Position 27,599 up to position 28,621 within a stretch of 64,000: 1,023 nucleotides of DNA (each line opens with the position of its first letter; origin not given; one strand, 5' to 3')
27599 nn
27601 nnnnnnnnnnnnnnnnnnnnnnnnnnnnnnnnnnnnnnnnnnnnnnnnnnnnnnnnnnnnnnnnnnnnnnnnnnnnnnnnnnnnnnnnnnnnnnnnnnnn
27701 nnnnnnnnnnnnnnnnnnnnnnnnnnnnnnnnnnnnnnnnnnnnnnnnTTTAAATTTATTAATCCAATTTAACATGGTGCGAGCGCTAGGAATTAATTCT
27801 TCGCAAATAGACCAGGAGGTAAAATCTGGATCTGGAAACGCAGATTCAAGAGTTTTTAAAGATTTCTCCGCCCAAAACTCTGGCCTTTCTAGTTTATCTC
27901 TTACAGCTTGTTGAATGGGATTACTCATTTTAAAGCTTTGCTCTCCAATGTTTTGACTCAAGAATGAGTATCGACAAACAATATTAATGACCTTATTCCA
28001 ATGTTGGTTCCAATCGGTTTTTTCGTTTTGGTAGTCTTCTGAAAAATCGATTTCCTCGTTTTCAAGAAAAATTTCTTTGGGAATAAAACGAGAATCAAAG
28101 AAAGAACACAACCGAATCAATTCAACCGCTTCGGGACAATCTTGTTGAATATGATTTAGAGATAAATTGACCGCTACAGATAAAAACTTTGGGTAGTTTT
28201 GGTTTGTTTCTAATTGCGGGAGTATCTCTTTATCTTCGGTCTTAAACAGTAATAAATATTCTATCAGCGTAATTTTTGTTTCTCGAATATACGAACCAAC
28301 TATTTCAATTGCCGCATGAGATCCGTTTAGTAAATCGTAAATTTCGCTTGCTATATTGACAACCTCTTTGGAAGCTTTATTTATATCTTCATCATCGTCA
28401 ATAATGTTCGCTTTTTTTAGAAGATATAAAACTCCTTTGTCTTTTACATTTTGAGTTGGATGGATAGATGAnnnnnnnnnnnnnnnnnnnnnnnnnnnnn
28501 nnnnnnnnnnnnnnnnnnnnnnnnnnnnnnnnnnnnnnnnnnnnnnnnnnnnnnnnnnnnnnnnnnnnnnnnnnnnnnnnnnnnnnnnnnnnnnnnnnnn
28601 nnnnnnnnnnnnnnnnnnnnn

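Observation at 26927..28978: TIR-ARC-TPR protein: STAND/NLR-like architecture whose P-loop NTPase core is missing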

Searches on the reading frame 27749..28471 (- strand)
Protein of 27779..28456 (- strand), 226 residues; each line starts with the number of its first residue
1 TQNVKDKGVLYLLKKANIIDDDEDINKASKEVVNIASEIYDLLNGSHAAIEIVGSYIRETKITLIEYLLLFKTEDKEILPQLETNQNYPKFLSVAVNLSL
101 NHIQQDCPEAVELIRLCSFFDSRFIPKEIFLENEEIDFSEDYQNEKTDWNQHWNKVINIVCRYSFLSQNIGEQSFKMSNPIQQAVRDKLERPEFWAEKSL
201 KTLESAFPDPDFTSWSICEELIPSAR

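Call 23: search_protein_representatives(protein=window:27779-28456:-)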
Query: 226 residues. Proteins with E-value up to 0.001 (for the whole library): 2418; up to 1e-10: 627; up to 1e-30: 5. The best 150 are listed.
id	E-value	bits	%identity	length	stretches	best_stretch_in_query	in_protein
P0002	7.1e-97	339.8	69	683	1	2-226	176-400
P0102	2.4e-33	132.2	40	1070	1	5-224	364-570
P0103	2.8e-33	132.0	38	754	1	3-225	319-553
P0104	7.6e-33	130.5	36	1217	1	7-225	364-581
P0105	1.4e-31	126.4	35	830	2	3-144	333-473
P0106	6.1e-26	108.0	36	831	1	5-224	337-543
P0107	7.1e-24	101.2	25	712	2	6-213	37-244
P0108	1.0e-23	100.7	30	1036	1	6-225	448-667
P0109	5.9e-23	98.2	30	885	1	6-225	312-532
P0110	2.0e-22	96.5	31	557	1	7-224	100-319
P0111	4.9e-22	95.2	29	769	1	4-225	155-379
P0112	5.4e-22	95.1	29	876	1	5-225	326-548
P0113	7.3e-22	94.6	26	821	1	5-225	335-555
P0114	1.2e-21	93.9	30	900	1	7-224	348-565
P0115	1.7e-21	93.5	28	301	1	6-225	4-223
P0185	1.7e-17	80.4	29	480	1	12-226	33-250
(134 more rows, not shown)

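Call 52: predict_structure(alignment_id=A4)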
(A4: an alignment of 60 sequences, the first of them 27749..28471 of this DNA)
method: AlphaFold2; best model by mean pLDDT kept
length: 241 residues; sequences in the alignment: 60
mean_pLDDT: 90.4   pTM: 0.87
mean pLDDT of the five models: 90.4, 90.2, 89.1, 88.4, 88.5
residues with pLDDT >= 90: 187; 70-90: 26; 50-70: 24; < 50: 4
segments of 3 or more residues with pLDDT < 50: 1-4
pLDDT, mean of each block of 10 residues (from residue 1): 64 98 97 98 95 96 98 90 65 87 96 96 98 82 62 82 97 94 97 96 96 93 96 97 93
secondary structure, 60 per line:
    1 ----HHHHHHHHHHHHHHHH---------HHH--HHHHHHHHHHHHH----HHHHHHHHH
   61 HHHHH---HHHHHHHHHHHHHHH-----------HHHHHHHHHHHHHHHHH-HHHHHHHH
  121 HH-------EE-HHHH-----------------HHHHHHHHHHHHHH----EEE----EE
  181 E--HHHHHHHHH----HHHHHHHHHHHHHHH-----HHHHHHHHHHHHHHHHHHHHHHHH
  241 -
elements in order: H5-20 H35-47 H52-65 H69-83 H95-111 H113-122 H133-136 H154-167 E172-174 E179-181 H184-192 H197-211 H217-240

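Call 57: fold_search(model_id=the predicted structure, library=pdb)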
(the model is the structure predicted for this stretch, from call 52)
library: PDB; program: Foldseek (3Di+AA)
matches with E <= 10: 156; with E <= 0.001: 1
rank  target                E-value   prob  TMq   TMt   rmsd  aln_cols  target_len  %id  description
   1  3sfz                  6.6e-04  1.00  0.53  0.13   5.0       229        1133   13  Crystal structure of full-length murine Apaf-1 (released 2011-08-24)
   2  3shf                  1.1e-03  1.00  0.59  0.14   4.4       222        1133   13  Crystal structure of the R265S mutant of full-length murine Apaf-1 (released 2011-08-24)
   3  1z6t_B                2.5e-03  1.00  0.57  0.26   4.7       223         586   13  Structure of the apoptotic protease-activating factor 1 bound to ADP (released 2005-04-19)
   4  1z6t_A                2.6e-03  1.00  0.58  0.27   4.2       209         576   13  Structure of the apoptotic protease-activating factor 1 bound to ADP (released 2005-04-19)
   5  5juy_A                7.8e-03  1.00  0.35  0.10  12.2       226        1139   15  Active human apoptosome with procaspase-9 (released 2016-10-19)
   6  5juy_B                7.8e-03  1.00  0.35  0.09  12.2       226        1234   15  Active human apoptosome with procaspase-9 (released 2016-10-19)
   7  8jo0_A                8.6e-03  1.00  0.34  0.23  12.8       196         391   14  The Cryo-EM structure of a heptameric CED-4/CED-3 catalytic complex (released 2023-06-28)
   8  8rfh_A                9.9e-03  1.00  0.52  0.20   5.0       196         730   18  CryoEM structure of the plant helper NLR NRC2 in its resting state (released 2024-01-10)
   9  4m9s_A                1.2e-02  1.00  0.40  0.21  12.4       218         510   12  crystal structure of CED-4 bound CED-3 fragment (released 2013-10-23)
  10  8xuo_A                1.5e-02  1.00  0.54  0.20   4.7       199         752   15  Cryo-EM structure of tomato NRC2 dimer (released 2024-05-22)
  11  3j2t_A                2.2e-02  0.99  0.34  0.09  12.2       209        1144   13  An improved model of the human apoptosome (released 2013-04-10)
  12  4m9s_B                3.2e-02  0.99  0.36  0.19  13.0       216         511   11  crystal structure of CED-4 bound CED-3 fragment (released 2013-10-23)
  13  8xuq_A                3.4e-02  1.00  0.51  0.17   5.3       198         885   16  Cryo-EM structure of tomato NRC2 tetramer (released 2024-05-22)
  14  8jns_D                3.9e-02  0.97  0.34  0.22  13.0       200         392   13  cryo-EM structure of a CED-4 hexamer (released 2023-06-28)
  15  3lqq_A                4.1e-02  0.98  0.35  0.19  12.8       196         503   13  Structure of the CED-4 Apoptosome (released 2010-04-28)
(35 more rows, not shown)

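Call 67: find_encoding_contigs(protein=P0104, flank=6000, max_places=2)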
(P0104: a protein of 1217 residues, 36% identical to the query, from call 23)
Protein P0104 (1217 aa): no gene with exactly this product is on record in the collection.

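Call 68: find_encoding_contigs(protein=P0185, flank=4000, max_places=2)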
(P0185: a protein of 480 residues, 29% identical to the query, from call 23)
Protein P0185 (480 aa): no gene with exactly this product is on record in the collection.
